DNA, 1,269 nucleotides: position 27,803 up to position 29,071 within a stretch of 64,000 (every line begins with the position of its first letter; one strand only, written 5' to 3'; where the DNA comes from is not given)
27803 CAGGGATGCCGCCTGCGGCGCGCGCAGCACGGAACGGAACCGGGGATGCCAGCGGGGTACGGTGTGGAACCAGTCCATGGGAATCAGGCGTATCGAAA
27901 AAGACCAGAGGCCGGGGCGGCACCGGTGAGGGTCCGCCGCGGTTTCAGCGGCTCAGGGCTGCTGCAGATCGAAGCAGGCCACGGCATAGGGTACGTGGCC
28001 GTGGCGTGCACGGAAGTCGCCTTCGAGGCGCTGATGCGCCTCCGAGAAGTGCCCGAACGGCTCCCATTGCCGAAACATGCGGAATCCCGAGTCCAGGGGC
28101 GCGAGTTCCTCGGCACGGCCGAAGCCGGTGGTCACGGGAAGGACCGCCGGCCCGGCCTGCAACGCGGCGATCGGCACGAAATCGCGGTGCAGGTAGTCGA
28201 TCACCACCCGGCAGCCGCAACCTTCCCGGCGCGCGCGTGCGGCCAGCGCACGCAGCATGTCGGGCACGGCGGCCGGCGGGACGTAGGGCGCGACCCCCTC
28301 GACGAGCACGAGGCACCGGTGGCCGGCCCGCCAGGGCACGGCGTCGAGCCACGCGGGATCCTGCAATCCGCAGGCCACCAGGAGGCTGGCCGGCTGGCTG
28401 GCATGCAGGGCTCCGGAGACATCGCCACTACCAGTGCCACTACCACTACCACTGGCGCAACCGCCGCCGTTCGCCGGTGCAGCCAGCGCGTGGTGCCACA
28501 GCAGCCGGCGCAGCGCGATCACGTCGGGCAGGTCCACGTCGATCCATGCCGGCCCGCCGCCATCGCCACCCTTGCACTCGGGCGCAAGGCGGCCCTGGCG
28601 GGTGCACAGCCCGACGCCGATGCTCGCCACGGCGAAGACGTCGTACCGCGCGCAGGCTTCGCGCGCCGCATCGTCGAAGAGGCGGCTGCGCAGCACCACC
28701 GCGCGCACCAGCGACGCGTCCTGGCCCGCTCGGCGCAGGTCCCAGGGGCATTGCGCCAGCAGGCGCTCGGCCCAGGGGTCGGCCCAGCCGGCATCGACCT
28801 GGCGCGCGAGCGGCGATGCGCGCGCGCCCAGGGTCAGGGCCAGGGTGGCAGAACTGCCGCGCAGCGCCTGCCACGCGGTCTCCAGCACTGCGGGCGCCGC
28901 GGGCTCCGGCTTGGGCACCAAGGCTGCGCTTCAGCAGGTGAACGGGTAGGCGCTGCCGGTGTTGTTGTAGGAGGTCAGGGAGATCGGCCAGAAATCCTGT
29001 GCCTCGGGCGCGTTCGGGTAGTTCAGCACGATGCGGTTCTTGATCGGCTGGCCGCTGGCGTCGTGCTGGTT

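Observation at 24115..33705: YcaO modification cluster wired to Ser/Thr-kinase / FHA signalling, with no dehydrogenase, protease, exporter or immunity gene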

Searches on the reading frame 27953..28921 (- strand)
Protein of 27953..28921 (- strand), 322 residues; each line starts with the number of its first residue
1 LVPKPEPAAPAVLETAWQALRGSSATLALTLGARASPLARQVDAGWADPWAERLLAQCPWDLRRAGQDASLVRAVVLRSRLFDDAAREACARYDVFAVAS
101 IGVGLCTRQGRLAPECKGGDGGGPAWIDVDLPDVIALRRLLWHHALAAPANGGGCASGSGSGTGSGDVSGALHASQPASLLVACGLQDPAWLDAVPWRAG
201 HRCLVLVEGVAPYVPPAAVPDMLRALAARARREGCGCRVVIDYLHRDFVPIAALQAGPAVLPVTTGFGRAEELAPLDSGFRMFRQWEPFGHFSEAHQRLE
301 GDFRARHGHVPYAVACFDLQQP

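Call 4: search_protein_families(library=ncbifam, proteins=[window:27953-28921:-], max_evalue=0.01)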
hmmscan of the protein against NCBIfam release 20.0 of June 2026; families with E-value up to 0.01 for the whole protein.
window:27953-28921:- (322 aa): 1 family
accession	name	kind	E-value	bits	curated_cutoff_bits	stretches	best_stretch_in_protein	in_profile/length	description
TIGR00027.1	mthyl_TIGR00027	subfamily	1.5e-05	24.6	93.55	0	193-246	148-198/259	SAM-dependent methyltransferase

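Call 5: search_protein_families(library=pfam, proteins=[window:27953-28921:-], max_evalue=0.01)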
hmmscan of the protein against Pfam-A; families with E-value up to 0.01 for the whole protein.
window:27953-28921:- (322 aa): 1 family
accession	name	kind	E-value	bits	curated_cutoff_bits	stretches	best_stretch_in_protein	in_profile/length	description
PF04072.20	LCM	-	3.2e-08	34.1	22.3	1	11-226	1-186/187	Leucine carboxyl methyltransferase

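Call 13: search_protein_families(library=padloc, proteins=[window:27953-28921:-], max_evalue=0.01)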
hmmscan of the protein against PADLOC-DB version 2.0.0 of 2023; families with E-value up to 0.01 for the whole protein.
window:27953-28921:- (322 aa): 0 families

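Call 75: search_solved_structures(query=window:27953-28921:-, max_evalue=1, show_alignments=1)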
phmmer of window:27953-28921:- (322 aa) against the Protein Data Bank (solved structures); distinct sequences matched with E-value up to 1: 14.
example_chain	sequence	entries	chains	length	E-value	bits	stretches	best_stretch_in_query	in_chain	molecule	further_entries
6wwa_Y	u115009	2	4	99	0.041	16.5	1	141-172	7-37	Shieldin complex subunit 2,Shieldin complex subunit 3 chimera | Shieldin complex subunit 2, Shieldin complex subunit 3 chimera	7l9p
6nif_A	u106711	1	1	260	0.1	15.2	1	139-183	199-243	hREV7, GTP-binding nuclear protein Ran, hREV3 fusion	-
9nu4_B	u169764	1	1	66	0.24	13.9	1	150-174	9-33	Lysis protein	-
1bjw_A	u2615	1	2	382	0.34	13.4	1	205-234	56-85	ASPARTATE AMINOTRANSFERASE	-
1b5p_A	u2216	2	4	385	0.34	13.4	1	205-234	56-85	PROTEIN (ASPARTATE AMINOTRANSFERASE) | ASPARTATE AMINOTRANSFERASE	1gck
1b5o_A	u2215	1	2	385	0.34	13.4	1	205-234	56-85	PROTEIN (ASPARTATE AMINOTRANSFERASE)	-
1bkg_A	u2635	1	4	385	0.34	13.4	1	205-234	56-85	ASPARTATE AMINOTRANSFERASE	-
5bj3_A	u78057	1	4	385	0.34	13.4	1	205-234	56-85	PROTEIN (ASPARTATE AMINOTRANSFERASE)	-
1gc3_A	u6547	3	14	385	0.35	13.4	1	205-234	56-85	ASPARTATE AMINOTRANSFERASE | PROTEIN (ASPARTATE AMINOTRANSFERASE)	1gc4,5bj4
9nu5_B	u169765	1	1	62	0.48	12.9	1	150-175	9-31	Lysis protein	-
6u2m_A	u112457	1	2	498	0.61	12.6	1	106-171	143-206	HaloCaMP V2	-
6trp_A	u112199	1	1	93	0.62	12.6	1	152-171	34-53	Peptide synthetase XpsB,Peptide synthetase XpsB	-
6kea_A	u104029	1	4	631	0.63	12.5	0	133-171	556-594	Maltose-binding periplasmic protein,LINKER,hREV7,LINKER,Invasin IpaB,hREV3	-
8u1u_A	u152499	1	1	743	0.82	12.2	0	138-171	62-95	C-C motif chemokine 1,C-C chemokine receptor type 8,EGFP fusion protein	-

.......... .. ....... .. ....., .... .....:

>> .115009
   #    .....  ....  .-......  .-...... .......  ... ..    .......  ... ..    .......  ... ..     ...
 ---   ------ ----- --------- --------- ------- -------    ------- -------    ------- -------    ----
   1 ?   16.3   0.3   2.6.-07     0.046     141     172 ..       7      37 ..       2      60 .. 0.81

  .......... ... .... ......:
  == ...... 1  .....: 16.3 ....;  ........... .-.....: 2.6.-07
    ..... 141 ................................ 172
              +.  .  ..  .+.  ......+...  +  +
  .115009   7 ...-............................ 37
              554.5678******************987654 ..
